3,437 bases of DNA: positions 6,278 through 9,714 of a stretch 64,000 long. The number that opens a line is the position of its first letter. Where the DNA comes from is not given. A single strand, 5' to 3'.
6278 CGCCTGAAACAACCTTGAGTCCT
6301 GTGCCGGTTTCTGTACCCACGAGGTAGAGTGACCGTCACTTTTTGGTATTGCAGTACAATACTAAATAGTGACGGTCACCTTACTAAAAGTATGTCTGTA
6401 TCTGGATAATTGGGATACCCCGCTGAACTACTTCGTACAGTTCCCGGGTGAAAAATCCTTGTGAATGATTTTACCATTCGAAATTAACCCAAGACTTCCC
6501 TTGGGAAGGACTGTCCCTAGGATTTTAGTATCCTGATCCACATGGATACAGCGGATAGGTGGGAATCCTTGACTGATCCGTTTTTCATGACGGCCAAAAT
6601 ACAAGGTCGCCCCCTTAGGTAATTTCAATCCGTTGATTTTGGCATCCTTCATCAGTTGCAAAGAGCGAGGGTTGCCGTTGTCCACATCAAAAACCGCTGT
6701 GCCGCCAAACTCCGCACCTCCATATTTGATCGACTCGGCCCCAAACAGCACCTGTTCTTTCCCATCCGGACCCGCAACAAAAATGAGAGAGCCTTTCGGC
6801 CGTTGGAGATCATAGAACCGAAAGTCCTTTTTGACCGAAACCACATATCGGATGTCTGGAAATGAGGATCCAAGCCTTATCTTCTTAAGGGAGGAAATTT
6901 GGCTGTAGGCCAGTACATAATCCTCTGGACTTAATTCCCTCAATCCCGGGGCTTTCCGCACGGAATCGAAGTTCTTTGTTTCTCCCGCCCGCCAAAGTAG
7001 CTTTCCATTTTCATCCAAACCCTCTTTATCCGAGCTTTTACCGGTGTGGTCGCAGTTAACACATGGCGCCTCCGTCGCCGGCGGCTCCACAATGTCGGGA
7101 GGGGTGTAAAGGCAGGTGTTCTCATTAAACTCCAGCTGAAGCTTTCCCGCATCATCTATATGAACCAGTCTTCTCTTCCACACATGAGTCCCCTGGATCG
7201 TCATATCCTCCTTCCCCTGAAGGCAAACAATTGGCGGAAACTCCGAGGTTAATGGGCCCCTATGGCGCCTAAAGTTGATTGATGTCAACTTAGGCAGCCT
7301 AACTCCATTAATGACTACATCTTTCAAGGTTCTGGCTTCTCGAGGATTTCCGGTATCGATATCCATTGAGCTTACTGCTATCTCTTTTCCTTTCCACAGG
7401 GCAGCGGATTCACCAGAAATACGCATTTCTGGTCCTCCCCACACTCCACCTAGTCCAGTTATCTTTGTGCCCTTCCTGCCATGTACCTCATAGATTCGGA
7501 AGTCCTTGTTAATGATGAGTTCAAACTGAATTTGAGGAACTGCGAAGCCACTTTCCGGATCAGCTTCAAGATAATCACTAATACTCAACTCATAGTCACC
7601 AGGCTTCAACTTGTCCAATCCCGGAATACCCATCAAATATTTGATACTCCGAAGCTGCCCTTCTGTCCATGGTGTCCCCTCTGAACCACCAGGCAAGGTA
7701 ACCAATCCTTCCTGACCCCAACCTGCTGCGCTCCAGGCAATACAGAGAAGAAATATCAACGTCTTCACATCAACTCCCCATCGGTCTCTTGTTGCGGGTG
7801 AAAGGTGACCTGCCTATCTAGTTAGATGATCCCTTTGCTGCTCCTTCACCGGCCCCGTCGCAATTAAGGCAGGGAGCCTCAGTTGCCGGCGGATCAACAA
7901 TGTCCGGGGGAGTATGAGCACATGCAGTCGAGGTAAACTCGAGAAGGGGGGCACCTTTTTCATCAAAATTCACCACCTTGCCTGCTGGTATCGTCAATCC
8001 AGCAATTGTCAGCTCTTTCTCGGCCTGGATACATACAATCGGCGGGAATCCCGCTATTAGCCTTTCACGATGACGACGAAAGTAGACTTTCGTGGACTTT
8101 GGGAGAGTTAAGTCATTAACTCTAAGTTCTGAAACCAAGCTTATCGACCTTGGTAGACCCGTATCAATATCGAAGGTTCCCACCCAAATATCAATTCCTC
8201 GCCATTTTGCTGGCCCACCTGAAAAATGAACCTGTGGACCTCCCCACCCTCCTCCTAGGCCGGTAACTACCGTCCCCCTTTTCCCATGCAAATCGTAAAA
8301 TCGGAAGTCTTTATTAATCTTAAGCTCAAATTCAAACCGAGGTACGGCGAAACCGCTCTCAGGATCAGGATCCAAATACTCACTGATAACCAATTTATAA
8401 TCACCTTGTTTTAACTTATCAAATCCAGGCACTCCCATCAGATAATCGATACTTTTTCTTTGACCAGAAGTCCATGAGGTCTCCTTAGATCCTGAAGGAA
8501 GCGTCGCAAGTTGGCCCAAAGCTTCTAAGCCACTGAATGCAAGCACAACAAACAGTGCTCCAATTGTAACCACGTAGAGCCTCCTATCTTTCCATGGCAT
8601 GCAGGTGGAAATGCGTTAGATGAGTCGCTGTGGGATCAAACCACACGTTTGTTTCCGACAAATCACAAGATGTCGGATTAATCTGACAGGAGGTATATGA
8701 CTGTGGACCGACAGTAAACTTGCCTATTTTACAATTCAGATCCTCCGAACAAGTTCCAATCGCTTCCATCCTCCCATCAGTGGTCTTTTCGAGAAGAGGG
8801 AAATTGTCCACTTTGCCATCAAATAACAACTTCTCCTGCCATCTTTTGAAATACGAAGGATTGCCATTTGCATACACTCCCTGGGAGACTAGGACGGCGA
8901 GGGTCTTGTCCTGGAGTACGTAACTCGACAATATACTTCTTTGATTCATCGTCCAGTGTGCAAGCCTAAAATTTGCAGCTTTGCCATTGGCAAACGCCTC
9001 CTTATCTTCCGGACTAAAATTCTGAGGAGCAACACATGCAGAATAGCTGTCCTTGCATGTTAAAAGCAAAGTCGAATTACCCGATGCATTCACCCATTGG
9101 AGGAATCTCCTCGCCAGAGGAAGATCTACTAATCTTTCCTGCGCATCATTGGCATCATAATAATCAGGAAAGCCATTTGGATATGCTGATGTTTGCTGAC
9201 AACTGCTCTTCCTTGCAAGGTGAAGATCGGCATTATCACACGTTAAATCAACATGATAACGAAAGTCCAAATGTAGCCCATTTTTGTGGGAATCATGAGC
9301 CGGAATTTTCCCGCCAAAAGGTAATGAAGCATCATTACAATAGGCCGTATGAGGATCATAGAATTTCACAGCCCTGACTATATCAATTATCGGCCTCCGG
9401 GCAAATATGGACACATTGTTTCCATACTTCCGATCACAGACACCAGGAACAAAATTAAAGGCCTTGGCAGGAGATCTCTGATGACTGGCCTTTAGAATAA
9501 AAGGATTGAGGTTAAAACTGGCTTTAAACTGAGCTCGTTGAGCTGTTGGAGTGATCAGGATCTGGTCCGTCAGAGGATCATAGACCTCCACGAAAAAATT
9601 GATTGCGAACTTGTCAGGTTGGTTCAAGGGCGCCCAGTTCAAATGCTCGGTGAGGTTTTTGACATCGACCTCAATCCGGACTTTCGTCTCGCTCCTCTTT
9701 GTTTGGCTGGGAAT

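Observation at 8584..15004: Polymorphic-toxin-style giant exoprotein: PKD-repeat stalk carrying a MepA/LAS-type peptidoglycan endopeptidase-like tip, with no known delivery machinery nearby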

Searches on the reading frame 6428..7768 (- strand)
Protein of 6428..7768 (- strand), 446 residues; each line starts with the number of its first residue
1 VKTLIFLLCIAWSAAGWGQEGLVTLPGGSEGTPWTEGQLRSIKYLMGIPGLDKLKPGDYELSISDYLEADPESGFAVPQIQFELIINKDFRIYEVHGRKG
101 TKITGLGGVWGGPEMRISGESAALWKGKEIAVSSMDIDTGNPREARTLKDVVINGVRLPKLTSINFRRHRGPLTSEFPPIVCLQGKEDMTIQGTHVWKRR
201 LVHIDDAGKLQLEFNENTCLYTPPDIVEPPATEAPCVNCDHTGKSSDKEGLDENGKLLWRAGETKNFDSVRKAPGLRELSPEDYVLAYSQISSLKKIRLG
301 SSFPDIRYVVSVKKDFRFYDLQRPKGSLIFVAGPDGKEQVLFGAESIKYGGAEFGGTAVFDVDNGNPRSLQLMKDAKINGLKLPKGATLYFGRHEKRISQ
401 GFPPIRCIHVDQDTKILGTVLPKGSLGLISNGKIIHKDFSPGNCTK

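Call 10: search_protein_families(library=pfam, proteins=[window:6428-7768:-], max_evalue=0.1)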
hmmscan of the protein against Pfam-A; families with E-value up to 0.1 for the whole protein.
window:6428-7768:- (446 aa): 1 family
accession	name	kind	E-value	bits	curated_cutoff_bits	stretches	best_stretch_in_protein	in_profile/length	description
PF12508.14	Transposon_TraM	-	0.014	16.4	25.1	0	363-390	12-39/145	Conjugative transposon, TraM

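Call 12: search_protein_families(library=ncbifam, proteins=[window:6428-7768:-], max_evalue=1)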
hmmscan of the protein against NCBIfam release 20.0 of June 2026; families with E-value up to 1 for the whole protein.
window:6428-7768:- (446 aa): 0 families

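Call 101: search_protein_families(library=padloc, proteins=[window:6428-7768:-], max_evalue=0.01)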
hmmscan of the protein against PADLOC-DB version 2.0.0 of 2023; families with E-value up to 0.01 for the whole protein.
window:6428-7768:- (446 aa): 0 families

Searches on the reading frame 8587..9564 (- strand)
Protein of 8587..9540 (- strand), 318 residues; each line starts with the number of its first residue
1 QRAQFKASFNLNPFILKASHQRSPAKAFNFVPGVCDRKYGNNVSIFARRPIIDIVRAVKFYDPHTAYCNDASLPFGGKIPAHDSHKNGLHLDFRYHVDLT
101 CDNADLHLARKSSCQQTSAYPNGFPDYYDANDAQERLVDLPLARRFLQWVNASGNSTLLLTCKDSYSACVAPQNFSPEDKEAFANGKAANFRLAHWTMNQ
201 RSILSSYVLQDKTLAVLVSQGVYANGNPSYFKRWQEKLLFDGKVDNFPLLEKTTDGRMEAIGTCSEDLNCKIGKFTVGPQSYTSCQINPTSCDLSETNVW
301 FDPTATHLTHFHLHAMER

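Call 11: search_solved_structures(query=window:8587-9540:-, max_evalue=10, show_alignments=3)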
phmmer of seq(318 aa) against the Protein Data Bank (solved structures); distinct sequences matched with E-value up to 10: 1.
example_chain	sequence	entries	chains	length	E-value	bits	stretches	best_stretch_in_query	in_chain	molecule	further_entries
3zj2_A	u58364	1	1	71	0.38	13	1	66-113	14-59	NUCLEAR POLYADENYLATED RNA-BINDING PROTEIN NAB2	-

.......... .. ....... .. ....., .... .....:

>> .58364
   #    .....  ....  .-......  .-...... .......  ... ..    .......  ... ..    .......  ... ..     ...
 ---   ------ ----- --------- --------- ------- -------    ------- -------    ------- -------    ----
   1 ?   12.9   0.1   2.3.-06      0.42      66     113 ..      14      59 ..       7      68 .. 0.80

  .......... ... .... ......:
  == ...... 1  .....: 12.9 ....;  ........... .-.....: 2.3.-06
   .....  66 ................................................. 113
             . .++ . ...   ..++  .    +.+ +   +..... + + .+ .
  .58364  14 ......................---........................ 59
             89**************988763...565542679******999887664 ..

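Call 13: find_homologous_proteins(query=window:8587-9540:-, max_evalue=0.01)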
Query seq(318 aa): 1991 candidates shared short words with the query, none scored E <= 0.01.

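Call 34: search_solved_structures(query=A3, max_evalue=10, show_alignments=4)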
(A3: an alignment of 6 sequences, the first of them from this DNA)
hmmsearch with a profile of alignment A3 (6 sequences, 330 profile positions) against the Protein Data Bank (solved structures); distinct sequences matched with E-value up to 10: 2.
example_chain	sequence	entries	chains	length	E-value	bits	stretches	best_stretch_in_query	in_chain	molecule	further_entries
7qca_LW0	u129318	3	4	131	0.17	14.3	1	123-208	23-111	Ribosomal protein L24E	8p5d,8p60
1w2w_A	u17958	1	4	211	1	11.7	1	15-83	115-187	5-METHYLTHIORIBOSE-1-PHOSPHATE ISOMERASE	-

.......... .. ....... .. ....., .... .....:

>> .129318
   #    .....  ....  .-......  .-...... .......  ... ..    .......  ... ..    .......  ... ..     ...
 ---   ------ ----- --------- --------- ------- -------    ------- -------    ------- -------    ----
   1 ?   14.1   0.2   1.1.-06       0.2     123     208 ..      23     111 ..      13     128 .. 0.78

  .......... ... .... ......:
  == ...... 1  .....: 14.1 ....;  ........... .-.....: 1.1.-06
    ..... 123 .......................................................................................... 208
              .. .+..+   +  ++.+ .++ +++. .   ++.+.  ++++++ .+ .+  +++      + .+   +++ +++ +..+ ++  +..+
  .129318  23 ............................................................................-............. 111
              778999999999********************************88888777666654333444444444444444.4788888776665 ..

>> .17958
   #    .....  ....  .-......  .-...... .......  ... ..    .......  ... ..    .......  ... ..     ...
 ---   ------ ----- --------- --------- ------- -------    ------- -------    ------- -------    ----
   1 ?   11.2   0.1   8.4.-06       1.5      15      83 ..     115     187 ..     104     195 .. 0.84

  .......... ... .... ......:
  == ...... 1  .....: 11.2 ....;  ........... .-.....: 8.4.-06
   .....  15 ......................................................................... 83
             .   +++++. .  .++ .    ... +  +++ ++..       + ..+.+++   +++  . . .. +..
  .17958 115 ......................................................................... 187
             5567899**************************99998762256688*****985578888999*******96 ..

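Call 45: predict_structure(alignment_id=A3)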
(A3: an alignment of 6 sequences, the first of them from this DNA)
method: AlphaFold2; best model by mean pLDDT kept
length: 326 residues; sequences in the alignment: 6
mean_pLDDT: 53.3   pTM: 0.58
mean pLDDT of the five models: 53.3, 52.6, 52.4, 44.7, 42.2
residues with pLDDT >= 90: 0; 70-90: 81; 50-70: 93; < 50: 152
segments of 3 or more residues with pLDDT < 50: 1-56, 62-91, 104-108, 123-143, 230-232, 234-239, 274-298
pLDDT, mean of each block of 10 residues (from residue 1): 28 27 24 26 32 44 44 35 33 55 48 51 48 39 57 82 65 79 81 78 73 65 63 46 71 82 79 48 36 42 65 58 56
secondary structure, 60 per line:
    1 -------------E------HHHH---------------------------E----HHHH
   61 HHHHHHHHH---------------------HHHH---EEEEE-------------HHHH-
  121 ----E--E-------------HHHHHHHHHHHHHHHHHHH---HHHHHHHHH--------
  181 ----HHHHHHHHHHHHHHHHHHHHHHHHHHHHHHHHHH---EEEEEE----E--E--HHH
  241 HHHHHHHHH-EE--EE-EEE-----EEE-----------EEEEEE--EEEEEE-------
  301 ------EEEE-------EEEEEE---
elements in order: H21-24 H57-69 H91-94 E98-102 H116-119 H142-160 H164-172 H185-218 E222-227 H238-249 E258-260 E266-268 E280-285 E288-293 E307-310 E318-323

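Call 46: find_related_loci(query=A3, collection=genome_contigs, flank=10000)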
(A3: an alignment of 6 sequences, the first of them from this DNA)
Query A3 (326 aa) in genome_contigs; peptide patterns used: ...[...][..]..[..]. (x = any residue, [..] = any of these).
9 stretches matched a pattern; 2 encode a relative of the query (tblastn E <= 1e-3); 2 distinct loci.
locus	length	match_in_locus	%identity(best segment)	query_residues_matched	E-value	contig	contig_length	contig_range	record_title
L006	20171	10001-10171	39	71-124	3e-5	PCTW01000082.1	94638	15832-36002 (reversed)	MAG: Bdellovibrio sp. CG22_combo_CG10-13_8_21_14_all_39_27 CG22_scaffold_75_c, whole genome shotgun sequence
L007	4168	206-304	45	76-103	9e-5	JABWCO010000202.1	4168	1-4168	MAG: Bdellovibrio sp. isolate MAG_58 scaffold_27108, whole genome shotgun sequence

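Call 50: fold_search(model_id=the predicted structure, library=pdb)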
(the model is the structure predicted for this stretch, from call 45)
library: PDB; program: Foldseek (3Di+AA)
matches with E <= 10: 32; with E <= 0.001: 0
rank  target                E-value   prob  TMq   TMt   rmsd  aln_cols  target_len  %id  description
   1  8wd5_A                2.1e+00  0.06  0.11  0.11  11.2       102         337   12  Crystal structure of farnesyl diphosphate synthase FPPS1 from silkworm, Bombyx mori (released 2024-05-22)
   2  1tlt_A                3.8e+00  0.02  0.10  0.11  15.7       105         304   15  Crystal Structure of a Putative Oxidoreductase (VIRULENCE FACTOR mviM HOMOLOG) (released 2004-06-22)
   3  8t1d_B                4.5e+00  0.02  0.13  0.08  15.6       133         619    8  Open-state cryo-EM structure of full-length human TRPV4 in complex with agonist 4a-PDD (released 2023-07-05)
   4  7si7                  4.7e+00  0.01  0.08  0.05  13.3       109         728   15  Structure of ATP7B in state 2 (released 2022-03-16)
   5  8zaq_C                5.0e+00  0.02  0.09  0.10  13.1        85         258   18  ExoC110T class 2 channelrhodopsin (released 2024-09-04)
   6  7l2u_C                5.0e+00  0.02  0.12  0.08  16.9       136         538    8  cryo-EM structure of DkTx-bound minimal TRPV1 in open state (released 2021-09-22)
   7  8e1e_A                6.0e+00  0.02  0.11  0.14  13.9       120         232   12  Scaffolding protein functional sites using deep learning (released 2023-08-16)
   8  2r31                  6.0e+00  0.02  0.11  0.13  14.6       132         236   14  Crystal structure of atp12p from paracoccus denitrificans (released 2008-03-25)
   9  7mit_E                6.3e+00  0.02  0.13  0.04  17.3       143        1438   10  Vascular KATP channel: Kir6.1 SUR2B propeller-like conformation 1 (released 2021-10-13)
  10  8fc8_A                6.3e+00  0.02  0.11  0.07  15.6       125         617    7  Cryo-EM structure of the human TRPV4 in complex with GSK1016790A (released 2023-07-12)
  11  8xxq_A                6.7e+00  0.01  0.12  0.09  14.3       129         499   13  Structural of methylmalonate semialdehyde dehydrogenase ALDH6A1 (released 2024-08-07)
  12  3d9d_B                6.7e+00  0.01  0.10  0.08  16.2       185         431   10  Nitroalkane oxidase: mutant D402N crystallized with 1-nitrohexane (released 2009-04-07)
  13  8or7_B                7.1e+00  0.02  0.11  0.18  14.9       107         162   20  Structure of a far-red induced allophycocyanin from Chroococcidiopsis thermalis sp. PCC 7203 (released 2024-03-20)
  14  3rjl_A                7.1e+00  0.01  0.12  0.09  11.8       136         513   10  Crystal structure of 1-pyrroline-5-carboxylate dehydrogenase from Bacillus licheniformis (Target NYSGRC-000337) (released 2011-04-27)
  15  4upb_E                7.1e+00  0.01  0.13  0.10  26.2       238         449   10  Electron cryo-microscopy of the complex formed between the hexameric ATPase RavA and the decameric inducible decarboxy (released 2014-08-20)
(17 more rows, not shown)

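Call 53: search_protein_families(library=pfam, alignment_id=A4, max_evalue=10)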
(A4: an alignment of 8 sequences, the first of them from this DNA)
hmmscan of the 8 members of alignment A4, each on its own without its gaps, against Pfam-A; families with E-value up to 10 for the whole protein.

A. member 1, seq(326 aa): 3 families
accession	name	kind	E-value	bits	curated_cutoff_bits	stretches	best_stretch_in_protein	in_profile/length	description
PF03372.29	Exo_endo_phos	-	0.013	15.7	24.5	1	41-152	62-139/225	Endonuclease/Exonuclease/phosphatase family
PF03411.18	Peptidase_M74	-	0.016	15.3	25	1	59-126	43-111/240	Penicillin-insensitive murein endopeptidase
PF07534.22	TLD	-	0.13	12.7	24.5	1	47-110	82-131/170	TLDc domain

B. families by the number of members that match (of 8 scanned): 5 families
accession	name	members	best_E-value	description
PF03372.29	Exo_endo_phos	1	0.013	Endonuclease/Exonuclease/phosphatase family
PF03411.18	Peptidase_M74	1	0.016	Penicillin-insensitive murein endopeptidase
PF13599.13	Pentapeptide_4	1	0.05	Pentapeptide repeat region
PF11767.14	SET_assoc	1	0.12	Histone lysine methyltransferase SET associated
PF07534.22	TLD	1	0.13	TLDc domain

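Call 54: find_homologous_proteins(query=A4, max_evalue=0.01)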
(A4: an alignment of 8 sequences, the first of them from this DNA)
Query A4 (8 sequences): 5727 candidates shared short words with the query, none scored E <= 0.01.

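Call 55: find_related_loci(query=A4, collection=metagenome_contigs, flank=6000)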
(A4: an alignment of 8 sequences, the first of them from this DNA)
Query A4 (326 aa) in metagenome_contigs; peptide patterns used: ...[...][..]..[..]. (x = any residue, [..] = any of these).
16 stretches matched a pattern; 1 encode a relative of the query (tblastn E <= 1e-3); 1 distinct loci.
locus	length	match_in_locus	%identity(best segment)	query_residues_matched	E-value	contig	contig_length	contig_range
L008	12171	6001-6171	39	71-124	2e-5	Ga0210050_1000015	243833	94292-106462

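Call 111: search_protein_families(library=phrogs, alignment_id=A4, max_evalue=1)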
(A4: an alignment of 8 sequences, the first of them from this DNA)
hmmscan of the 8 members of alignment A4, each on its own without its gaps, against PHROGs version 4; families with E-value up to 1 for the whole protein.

A. member 1, seq(326 aa): 1 family
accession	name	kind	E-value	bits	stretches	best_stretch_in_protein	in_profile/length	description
phrog_36648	-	unknown function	0.19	12.6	1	36-119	88-168/183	-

B. families by the number of members that match (of 8 scanned): 6 families
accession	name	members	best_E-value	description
phrog_19675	-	1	0.15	-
phrog_23743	-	1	0.18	-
phrog_36648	-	1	0.19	-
phrog_13484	-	1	0.19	virion structural protein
phrog_9889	-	1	0.21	-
phrog_9866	-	1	0.3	-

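Call 112: search_protein_families(library=ncbifam, alignment_id=A4, max_evalue=5)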
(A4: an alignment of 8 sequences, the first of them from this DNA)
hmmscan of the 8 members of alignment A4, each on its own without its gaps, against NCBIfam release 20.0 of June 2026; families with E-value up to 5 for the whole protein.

A. member 1, seq(326 aa): 1 family
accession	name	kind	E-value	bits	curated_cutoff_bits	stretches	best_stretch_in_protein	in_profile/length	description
NF006947.1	PRK09429.1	equivalog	0.16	11.4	272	1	59-105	58-105/256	penicillin-insensitive murein endopeptidase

B. families by the number of members that match (of 8 scanned): 2 families
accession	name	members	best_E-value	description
NF006947.1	PRK09429.1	2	0.16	penicillin-insensitive murein endopeptidase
NF040647.1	IPPK_Arch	1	0.04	isopentenyl phosphate kinase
